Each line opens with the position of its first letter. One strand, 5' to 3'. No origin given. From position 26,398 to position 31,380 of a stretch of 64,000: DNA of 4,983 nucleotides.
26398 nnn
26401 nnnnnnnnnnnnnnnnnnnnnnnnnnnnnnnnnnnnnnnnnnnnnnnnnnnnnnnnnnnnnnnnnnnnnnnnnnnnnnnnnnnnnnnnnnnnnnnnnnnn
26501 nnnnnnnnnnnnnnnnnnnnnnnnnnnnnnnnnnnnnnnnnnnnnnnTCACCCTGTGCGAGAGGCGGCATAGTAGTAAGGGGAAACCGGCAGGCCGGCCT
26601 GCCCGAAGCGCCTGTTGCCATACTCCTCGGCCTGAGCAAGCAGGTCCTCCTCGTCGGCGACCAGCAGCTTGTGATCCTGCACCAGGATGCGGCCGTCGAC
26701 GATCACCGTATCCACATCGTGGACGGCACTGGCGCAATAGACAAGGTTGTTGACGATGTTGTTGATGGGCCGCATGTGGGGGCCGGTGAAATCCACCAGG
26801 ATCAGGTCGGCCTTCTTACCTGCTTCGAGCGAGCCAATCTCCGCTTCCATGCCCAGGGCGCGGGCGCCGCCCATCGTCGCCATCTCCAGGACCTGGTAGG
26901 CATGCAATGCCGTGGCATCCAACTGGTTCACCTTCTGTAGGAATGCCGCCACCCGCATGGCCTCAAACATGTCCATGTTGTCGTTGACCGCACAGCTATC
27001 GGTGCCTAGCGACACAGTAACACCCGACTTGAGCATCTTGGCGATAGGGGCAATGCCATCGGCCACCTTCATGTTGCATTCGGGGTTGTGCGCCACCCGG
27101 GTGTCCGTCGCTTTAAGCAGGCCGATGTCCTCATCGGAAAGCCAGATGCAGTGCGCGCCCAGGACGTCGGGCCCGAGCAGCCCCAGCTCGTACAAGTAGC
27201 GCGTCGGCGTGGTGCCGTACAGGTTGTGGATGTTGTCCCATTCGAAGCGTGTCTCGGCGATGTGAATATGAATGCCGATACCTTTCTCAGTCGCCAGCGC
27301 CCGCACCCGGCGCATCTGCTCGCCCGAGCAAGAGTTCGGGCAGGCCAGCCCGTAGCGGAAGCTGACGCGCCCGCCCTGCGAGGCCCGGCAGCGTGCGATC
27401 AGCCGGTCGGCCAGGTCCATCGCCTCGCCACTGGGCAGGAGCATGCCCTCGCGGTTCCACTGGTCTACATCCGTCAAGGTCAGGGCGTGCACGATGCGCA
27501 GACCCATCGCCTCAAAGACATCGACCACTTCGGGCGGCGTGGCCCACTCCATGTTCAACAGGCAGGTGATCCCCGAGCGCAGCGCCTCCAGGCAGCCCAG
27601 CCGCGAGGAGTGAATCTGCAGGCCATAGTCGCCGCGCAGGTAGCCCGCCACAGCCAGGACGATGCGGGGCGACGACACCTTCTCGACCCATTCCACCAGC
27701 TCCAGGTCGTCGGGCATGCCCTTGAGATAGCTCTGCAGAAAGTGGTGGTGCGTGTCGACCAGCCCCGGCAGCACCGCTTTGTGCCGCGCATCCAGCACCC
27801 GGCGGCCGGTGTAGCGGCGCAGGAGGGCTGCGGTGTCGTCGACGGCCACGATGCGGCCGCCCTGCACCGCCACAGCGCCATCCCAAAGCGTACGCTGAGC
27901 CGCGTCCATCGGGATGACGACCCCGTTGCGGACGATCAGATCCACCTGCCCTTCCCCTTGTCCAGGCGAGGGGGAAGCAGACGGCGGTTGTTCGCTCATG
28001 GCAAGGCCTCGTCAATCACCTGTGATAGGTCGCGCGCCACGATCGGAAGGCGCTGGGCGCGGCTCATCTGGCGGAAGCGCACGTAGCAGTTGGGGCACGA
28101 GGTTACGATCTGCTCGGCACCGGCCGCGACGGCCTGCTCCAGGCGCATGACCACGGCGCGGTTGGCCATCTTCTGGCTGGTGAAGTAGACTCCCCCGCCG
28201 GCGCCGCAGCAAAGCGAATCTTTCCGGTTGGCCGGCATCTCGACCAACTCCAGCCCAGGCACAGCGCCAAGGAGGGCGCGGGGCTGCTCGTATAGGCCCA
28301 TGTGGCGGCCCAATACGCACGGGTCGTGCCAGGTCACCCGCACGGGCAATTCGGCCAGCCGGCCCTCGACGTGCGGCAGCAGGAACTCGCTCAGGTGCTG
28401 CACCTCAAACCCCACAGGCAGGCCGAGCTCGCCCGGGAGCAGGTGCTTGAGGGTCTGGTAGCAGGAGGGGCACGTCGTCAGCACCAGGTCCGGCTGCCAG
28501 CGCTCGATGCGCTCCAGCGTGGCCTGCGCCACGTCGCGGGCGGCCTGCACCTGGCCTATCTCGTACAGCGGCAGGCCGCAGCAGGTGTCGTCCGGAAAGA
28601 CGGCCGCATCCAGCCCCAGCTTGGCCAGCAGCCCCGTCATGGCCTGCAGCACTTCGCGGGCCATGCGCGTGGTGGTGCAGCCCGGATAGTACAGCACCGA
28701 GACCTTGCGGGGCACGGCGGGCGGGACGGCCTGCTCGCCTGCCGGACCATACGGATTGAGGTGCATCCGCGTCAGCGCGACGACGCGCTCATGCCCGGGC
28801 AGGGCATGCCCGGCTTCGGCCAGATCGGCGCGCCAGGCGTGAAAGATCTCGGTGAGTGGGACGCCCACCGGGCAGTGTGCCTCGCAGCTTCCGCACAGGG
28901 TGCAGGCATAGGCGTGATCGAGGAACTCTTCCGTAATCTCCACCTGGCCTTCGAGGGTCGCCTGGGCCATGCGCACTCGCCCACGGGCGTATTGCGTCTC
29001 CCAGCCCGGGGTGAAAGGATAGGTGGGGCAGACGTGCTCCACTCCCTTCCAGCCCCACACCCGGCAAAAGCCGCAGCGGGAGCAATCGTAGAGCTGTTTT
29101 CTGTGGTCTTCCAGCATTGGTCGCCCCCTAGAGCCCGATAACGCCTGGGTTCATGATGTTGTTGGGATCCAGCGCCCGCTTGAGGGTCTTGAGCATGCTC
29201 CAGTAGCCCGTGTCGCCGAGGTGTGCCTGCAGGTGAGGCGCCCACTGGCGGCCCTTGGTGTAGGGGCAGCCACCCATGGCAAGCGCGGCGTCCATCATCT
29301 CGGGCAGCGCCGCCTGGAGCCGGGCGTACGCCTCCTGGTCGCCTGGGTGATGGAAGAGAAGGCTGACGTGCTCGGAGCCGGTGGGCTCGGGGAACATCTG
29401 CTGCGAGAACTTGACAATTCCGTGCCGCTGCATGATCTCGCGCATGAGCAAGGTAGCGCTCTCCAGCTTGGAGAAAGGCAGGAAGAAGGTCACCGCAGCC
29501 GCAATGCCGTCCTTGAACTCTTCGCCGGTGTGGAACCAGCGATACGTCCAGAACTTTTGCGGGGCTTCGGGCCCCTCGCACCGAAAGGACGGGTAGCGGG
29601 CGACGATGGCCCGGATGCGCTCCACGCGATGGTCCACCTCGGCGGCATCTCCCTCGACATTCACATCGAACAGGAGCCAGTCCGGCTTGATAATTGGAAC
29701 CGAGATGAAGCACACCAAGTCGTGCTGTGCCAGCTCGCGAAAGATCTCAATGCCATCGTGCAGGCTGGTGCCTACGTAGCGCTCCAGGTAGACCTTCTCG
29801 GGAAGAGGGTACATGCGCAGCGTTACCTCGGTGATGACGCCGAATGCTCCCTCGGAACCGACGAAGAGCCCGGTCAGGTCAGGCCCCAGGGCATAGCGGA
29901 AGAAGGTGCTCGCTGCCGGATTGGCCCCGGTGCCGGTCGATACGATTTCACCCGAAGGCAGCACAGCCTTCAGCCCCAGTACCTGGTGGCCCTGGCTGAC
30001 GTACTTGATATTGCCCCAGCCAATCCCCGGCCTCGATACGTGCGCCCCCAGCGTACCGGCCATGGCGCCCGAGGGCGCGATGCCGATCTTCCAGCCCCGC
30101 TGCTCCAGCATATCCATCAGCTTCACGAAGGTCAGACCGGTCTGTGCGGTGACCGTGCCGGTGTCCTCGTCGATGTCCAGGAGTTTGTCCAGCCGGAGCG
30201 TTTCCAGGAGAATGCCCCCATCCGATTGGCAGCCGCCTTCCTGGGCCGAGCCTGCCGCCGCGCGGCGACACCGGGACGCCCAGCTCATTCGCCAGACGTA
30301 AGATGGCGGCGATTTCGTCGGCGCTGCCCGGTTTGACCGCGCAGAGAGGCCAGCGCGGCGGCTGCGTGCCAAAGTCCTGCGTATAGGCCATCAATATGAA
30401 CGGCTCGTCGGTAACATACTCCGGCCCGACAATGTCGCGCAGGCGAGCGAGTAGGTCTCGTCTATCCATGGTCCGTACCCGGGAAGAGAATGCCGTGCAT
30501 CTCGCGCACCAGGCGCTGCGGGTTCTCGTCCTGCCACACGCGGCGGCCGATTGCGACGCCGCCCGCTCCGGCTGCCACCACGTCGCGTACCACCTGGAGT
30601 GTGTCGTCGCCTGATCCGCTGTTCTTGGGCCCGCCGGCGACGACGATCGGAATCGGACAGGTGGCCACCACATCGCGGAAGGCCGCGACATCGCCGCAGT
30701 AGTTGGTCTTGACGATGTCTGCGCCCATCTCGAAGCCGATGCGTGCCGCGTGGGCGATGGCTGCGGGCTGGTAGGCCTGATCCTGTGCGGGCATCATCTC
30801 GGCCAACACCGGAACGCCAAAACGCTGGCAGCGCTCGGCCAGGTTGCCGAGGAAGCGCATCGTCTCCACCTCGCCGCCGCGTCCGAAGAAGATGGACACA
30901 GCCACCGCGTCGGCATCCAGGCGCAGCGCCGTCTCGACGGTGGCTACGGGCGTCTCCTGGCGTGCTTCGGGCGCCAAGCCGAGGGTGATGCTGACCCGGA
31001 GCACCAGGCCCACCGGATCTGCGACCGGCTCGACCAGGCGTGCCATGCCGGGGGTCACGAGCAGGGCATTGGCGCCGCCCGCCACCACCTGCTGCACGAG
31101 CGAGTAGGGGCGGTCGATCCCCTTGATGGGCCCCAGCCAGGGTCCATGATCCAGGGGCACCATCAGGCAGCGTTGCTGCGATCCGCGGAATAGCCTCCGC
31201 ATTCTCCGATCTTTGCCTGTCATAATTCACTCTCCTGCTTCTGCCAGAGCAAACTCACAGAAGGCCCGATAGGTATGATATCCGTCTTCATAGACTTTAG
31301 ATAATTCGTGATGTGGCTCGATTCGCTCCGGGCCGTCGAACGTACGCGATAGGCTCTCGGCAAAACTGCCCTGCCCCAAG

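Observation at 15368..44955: About 22-kb co-directional catabolic island mixing tungsten AORs, ATZ/TRZ amidohydrolases, PreA-like and M20 enzymes, an Ftr-like formyltransferase and a non-pyrrolysine corrinoid methyltransferase module; substrate unknown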

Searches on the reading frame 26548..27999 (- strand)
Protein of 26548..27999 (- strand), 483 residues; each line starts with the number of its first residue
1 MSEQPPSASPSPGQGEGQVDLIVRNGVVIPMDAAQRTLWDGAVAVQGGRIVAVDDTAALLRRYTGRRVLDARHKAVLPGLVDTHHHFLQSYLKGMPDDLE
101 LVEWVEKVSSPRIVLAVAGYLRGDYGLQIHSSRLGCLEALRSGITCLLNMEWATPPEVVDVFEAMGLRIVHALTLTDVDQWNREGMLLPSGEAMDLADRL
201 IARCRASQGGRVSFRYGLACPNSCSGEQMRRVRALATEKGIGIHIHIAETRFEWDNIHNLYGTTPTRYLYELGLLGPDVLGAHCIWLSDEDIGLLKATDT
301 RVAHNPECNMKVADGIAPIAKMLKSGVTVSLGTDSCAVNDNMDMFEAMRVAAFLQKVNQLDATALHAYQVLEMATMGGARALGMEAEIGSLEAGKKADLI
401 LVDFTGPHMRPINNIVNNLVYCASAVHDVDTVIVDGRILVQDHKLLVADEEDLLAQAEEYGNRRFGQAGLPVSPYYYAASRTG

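Call 3: search_protein_families(library=pfam, proteins=[window:26548-27999:-], max_evalue=0.00001)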
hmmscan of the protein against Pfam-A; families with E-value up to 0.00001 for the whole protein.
window:26548-27999:- (483 aa): 3 families
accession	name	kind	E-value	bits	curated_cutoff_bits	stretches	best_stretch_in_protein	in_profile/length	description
PF01979.26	Amidohydro_1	-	6e-59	200.5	25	1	76-438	2-344/345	Amidohydrolase family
PF07969.17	Amidohydro_3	-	2e-19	70.8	29.7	1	228-439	263-471/472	Amidohydrolase family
PF22039.1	HUTI_composite_bact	-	1.9e-07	31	25.5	1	41-63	1-23/26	Imidazolonepropionase-like composite domain, bacteria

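Call 8: search_protein_families(library=ncbifam, proteins=[window:26548-27999:-], max_evalue=0.00001)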
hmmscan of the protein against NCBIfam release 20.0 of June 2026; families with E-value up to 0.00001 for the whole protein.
window:26548-27999:- (483 aa): 44 families (the best 25 are shown)
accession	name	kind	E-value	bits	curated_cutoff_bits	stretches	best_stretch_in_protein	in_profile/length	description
NF004701.0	PRK06038.1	equivalog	1.3e-114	383.3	609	1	19-459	4-421/432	N-ethylammeline chlorohydrolase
NF005557.0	PRK07228.1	equivalog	5.2e-101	338.5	522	1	21-463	3-436/445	5'-deoxyadenosine deaminase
NF006549.0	PRK09045.1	equivalog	2.9e-97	326.1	540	1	18-463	7-438/444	TRZ/ATZ family hydrolase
NF006252.0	PRK08393.1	equivalog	1.8e-89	300.7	617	1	21-459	3-418/424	N-ethylammeline chlorohydrolase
NF006055.0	PRK08203.1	equivalog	9.8e-76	255.1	532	1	21-460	7-446/455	8-oxoguanine deaminase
NF004995.0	PRK06380.1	subfamily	6.9e-69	232.8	567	1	22-454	4-413/418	metal-dependent hydrolase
NF012037.0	PRK15493.1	equivalog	2.8e-66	224.1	779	1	25-460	7-429/435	bifunctional S-methyl-5'-thioadenosine deaminase/S-adenosylhomocysteine deaminase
NF006056.0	PRK08204.1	subfamily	2.4e-65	221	391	1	21-461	5-437/449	hypothetical protein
TIGR03314.1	Se_ssnA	subfamily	9.8e-63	212.5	455.5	1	21-461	1-434/441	putative selenium metabolism protein SsnA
NF005540.0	PRK07203.1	equivalog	1.5e-62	211.7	444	1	21-461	2-435/444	putative aminohydrolase SsnA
NF005211.0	PRK06687.1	equivalog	2.8e-62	210.8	703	1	28-447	9-416/419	TRZ/ATZ family protein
NF009059.0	PRK12393.1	equivalog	6.2e-61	206.5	543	1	39-459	27-450/460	amidohydrolase family protein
TIGR02967.1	guan_deamin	equivalog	6e-48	163.8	375.4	1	38-406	4-364/401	guanine deaminase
NF006679.0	PRK09228.1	subfamily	1.1e-46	159.4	351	1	32-406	23-389/433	guanine deaminase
NF006681.0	PRK09229.1-2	equivalog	1.8e-46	158.8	362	1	222-454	210-440/451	formimidoylglutamate deiminase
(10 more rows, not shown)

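Call 25: search_solved_structures(query=window:26548-27999:-, max_evalue=1e-20)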
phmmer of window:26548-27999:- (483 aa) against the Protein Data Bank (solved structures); distinct sequences matched with E-value up to 1e-20: 22.
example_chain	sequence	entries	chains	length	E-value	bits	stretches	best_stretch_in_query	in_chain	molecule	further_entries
4dyk_A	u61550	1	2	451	8.6e-63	216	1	19-463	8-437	AMIDOHYDROLASE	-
4gbd_A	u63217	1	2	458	1.7e-62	215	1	19-463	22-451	Putative uncharacterized protein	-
4dzh_A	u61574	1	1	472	9.8e-59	202.6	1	19-463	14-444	AMIDOHYDROLASE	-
4f0r_A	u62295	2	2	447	9.3e-58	199.4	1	26-469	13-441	5-methylthioadenosine/S-adenosylhomocysteine deaminase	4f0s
4v1x_A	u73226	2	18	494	2.4e-57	198.1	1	15-463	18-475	ATRAZINE CHLOROHYDROLASE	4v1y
3lnp_A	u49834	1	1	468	3.4e-54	187.7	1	34-460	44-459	Amidohydrolase family Protein OLEI01672_1_465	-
3hpa_A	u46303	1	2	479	1.1e-51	179.4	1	10-450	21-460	AMIDOHYDROLASE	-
7ww2_A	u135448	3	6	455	3.2e-46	161.4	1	23-451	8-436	8-oxoguanine deaminase | Hydroxydechloroatrazine ethylaminohydrolase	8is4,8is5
1j6p_A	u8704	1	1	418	5.1e-38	134.3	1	37-453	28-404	METAL-DEPENDENT HYDROLASE OF CYTOSINEDEMANIASE/CHLOROHYDROLASE FAMILY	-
1p1m_A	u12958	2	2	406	5.7e-38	134.2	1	41-453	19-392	Hypothetical protein TM0936 | Uncharacterized protein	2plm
2paj_A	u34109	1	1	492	5.4e-32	114.4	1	21-407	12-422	putative cytosine/guanine deaminase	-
6ohb_A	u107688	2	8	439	8.2e-29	104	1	36-412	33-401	Guanine deaminase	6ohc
2uz9_A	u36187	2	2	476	5.8e-28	101.2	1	71-403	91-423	GUANINE DEAMINASE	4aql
4l9x_A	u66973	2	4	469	6.5e-28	101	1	26-456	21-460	Triazine hydrolase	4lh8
5hme_A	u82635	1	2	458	8.3e-28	100.6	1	27-456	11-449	Triazine hydrolase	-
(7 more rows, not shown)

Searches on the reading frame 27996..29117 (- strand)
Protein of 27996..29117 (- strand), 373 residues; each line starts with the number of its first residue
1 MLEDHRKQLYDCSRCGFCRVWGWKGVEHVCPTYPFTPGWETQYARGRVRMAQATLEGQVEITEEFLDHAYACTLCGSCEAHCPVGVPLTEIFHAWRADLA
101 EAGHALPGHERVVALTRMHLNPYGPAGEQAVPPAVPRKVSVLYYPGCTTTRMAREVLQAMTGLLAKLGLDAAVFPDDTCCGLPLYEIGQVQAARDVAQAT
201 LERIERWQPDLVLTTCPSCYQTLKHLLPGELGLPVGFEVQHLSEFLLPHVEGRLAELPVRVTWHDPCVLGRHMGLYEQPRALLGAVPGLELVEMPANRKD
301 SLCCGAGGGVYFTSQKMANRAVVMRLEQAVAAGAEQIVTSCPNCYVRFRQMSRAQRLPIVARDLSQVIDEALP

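Call 4: search_protein_families(library=pfam, proteins=[window:27996-29117:-], max_evalue=0.00001)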
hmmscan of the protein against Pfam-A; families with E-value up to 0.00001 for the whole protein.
window:27996-29117:- (373 aa): 3 families
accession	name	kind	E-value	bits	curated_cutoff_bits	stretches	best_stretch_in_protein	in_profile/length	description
PF02754.22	CCG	-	5.4e-34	116.6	20.6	2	261-348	1-84/85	Cysteine-rich domain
PF13183.11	Fer4_8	-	2.1e-10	41.4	27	1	9-86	2-68/68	4Fe-4S dicluster domain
PF13534.11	Fer4_17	-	1.4e-06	29.1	22.2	1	12-86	2-60/61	4Fe-4S dicluster domain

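Call 9: search_protein_families(library=ncbifam, proteins=[window:27996-29117:-], max_evalue=0.00001)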
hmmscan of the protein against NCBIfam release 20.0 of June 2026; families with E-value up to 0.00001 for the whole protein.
window:27996-29117:- (373 aa): 11 families
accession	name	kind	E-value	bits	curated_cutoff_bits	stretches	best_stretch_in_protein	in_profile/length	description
NF004898.0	PRK06259.1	equivalog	5.7e-45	153.8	385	1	29-370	145-486/488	fumarate reductase (CoM/CoB) subunit TfrB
NF045670.1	quin_L_LdhH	equivalog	6.4e-40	137.1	800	1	137-367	465-704/706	L-lactate dehydrogenase (quinone) large subunit LdhH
NF045663.1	diclust_near_Sec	equivalog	2.5e-30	105.2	530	1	71-350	354-620/759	pyridine nucleotide-disulfide oxidoreductase/dicluster-binding protein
NF008369.0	PRK11168.1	equivalog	1.1e-29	103.6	278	1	138-353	166-385/401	anaerobic glycerol-3-phosphate dehydrogenase subunit C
NF008434.0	PRK11274.1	equivalog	8.7e-22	77.6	333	1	8-97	21-100/409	glycolate oxidase subunit GlcF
NF045711.1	sulf_resp_HmcF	equivalog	2.8e-18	65.9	750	1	258-358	334-435/457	sulfate respiration complex iron-sulfur protein HmcF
NF045724.1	ferredox_TmcB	equivalog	2.1e-17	62.9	735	1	256-370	310-426/430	electron transfer complex ferredoxin TmcB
TIGR03379.1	glycerol3P_GlpC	equivalog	1.6e-15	56.8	279.9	1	140-349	163-378/397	anaerobic glycerol-3-phosphate dehydrogenase subunit GlpC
NF045796.1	DsrK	equivalog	8.9e-15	54.2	400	1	260-342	323-410/453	sulfate reduction electron transfer complex DsrMKJOP subunit DsrK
TIGR03288.1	CoB_CoM_SS_B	equivalog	2.2e-10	40.3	345.15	1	297-349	186-238/290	CoB--CoM heterodisulfide reductase subunit B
TIGR00273.1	TIGR00273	equivalog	7.3e-09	35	444.8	1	5-105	288-378/432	LutB/LldF family L-lactate oxidation iron-sulfur protein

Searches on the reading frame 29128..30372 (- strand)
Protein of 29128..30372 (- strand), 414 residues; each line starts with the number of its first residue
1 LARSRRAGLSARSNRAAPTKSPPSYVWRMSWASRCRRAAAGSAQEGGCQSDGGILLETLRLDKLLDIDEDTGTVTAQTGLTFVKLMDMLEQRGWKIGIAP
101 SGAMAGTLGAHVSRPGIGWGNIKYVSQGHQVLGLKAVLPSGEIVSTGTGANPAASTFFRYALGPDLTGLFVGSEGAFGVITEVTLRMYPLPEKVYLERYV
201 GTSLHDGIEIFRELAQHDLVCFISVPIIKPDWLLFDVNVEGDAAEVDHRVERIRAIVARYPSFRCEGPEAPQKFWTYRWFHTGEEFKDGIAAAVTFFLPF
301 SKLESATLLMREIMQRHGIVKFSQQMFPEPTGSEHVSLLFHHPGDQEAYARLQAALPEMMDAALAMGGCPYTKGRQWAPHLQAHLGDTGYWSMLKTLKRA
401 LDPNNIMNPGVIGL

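Call 4: search_protein_families(library=pfam, proteins=[window:29128-30372:-], max_evalue=0.00001)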
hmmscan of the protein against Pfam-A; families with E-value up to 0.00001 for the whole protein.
window:29128-30372:- (414 aa): 2 families
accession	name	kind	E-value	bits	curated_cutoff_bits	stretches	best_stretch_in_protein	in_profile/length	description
PF01565.28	FAD_binding_4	-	9.1e-18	64.7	26.4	1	40-146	32-138/139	FAD binding domain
PF02913.24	FAD-oxidase_C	-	3e-11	43.9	21.2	1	237-411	66-247/248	FAD linked oxidases, C-terminal domain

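Call 9: search_protein_families(library=ncbifam, proteins=[window:29128-30372:-], max_evalue=0.00001)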
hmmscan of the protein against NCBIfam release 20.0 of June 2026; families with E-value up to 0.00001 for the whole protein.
window:29128-30372:- (414 aa): 6 families
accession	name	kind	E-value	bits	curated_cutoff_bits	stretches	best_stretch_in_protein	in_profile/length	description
TIGR00387.1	glcD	equivalog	1.2e-29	103.4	567.9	1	42-194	31-177/413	glycolate oxidase subunit GlcD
NF008408.0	PRK11230.1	equivalog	1.7e-12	46.6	897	1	40-193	87-233/499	glycolate oxidase subunit GlcD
NF049975.1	2HglutDHaseYdiJ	equivalog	7.5e-11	40.5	1350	0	55-148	100-194/1018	D-2-hydroxyglutarate dehydrogenase YdiJ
NF008439.0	PRK11282.1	equivalog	2.4e-08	33.2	284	0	55-216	44-198/358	glycolate oxidase subunit GlcE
TIGR01679.1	bact_FAD_ox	subfamily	1.3e-06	27.6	292.25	1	48-226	48-210/419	FAD-linked oxidoreductase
NF053785.1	DcplphribOxDprE1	equivalog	2.4e-06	27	500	1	46-171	51-174/449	decaprenylphosphoryl-beta-D-ribose oxidase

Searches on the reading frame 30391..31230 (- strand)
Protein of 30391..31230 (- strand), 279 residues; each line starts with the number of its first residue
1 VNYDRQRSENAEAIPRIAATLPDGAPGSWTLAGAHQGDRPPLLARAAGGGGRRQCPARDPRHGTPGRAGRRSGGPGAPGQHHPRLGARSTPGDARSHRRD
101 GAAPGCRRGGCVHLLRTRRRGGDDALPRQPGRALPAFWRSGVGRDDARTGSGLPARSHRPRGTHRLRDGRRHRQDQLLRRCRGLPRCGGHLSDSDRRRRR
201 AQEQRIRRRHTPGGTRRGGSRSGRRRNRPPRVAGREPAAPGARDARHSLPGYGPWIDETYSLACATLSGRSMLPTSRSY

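Call 4: search_protein_families(library=pfam, proteins=[window:30391-31230:-], max_evalue=0.00001)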
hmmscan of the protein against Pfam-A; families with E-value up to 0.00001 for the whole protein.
window:30391-31230:- (279 aa): 0 families

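Call 5: search_protein_families(library=pfam, proteins=[window:30391-31230:-], max_evalue=0.01)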
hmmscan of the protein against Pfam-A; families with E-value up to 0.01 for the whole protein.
window:30391-31230:- (279 aa): 0 families

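Call 9: search_protein_families(library=ncbifam, proteins=[window:30391-31230:-], max_evalue=0.00001)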
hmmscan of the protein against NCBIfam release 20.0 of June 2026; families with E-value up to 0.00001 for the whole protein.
window:30391-31230:- (279 aa): 0 families

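Call 32: search_solved_structures(query=window:30462-31223:-, max_evalue=0.001)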
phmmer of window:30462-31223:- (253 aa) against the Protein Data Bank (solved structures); distinct sequences matched with E-value up to 0.001: 7.
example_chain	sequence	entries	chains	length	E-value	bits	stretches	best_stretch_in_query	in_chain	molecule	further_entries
2qjg_A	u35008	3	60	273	2.4e-55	190.8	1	3-244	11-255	Putative aldolase MJ0400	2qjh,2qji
3gkf_O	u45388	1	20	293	4.2e-29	104.9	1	3-246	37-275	Aldolase lsrF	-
3glc_A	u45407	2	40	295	4.3e-29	104.9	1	3-246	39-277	Aldolase lsrF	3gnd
4p2v_A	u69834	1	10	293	2.9e-28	102.1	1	3-246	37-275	Uncharacterized aldolase LsrF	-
1w8s_A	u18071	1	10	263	3.5e-24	88.8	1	9-249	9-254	FRUCTOSE-BISPHOSPHATE ALDOLASE CLASS I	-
1ojx_A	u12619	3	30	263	6.1e-23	84.7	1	9-249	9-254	FRUCTOSE-BISPHOSPHATE ALDOLASE CLASS I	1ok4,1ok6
2yce_A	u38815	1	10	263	1.2e-22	83.8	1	9-249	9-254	FRUCTOSE-BISPHOSPHATE ALDOLASE CLASS 1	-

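Call 46: search_protein_families(library=ncbifam, proteins=[window:30462-31223:-], max_evalue=0.001)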
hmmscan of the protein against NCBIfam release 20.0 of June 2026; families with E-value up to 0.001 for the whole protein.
window:30462-31223:- (253 aa): 7 families
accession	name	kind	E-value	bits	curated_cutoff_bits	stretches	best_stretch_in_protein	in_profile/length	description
NF005556.0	PRK07226.1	subfamily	3.9e-72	242.8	241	1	2-246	4-251/267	2-amino-3,7-dideoxy-D-threo-hept-6-ulosonate synthase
TIGR01949.1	ADH_synth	equivalog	1.4e-69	234.6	299.45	1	3-247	2-245/255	2-amino-3,7-dideoxy-D-threo-hept-6-ulosonate synthase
NF006081.0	PRK08227.1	equivalog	2e-49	168.5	297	1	3-246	35-273/291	3-hydroxy-5-phosphonooxypentane-2,4-dione thiolase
NF041223.1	BagB_FevI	exception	2.1e-45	154.9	500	1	3-239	8-247/257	bagremycin/ferroverdin biosynthesis DhnA-type aldolase BagB/FevI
NF040816.1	Fbpase1_Arch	equivalog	2.7e-39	135.2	430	1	2-249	6-260/271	class I fructose-bisphosphate aldolase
NF006704.0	PRK09250.1-1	equivalog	1.2e-07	30.9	277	1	20-175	41-210/308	class I fructose-bisphosphate aldolase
NF005321.0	PRK06852.1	equivalog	0.00075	18.7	420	1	149-232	187-275/308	aldolase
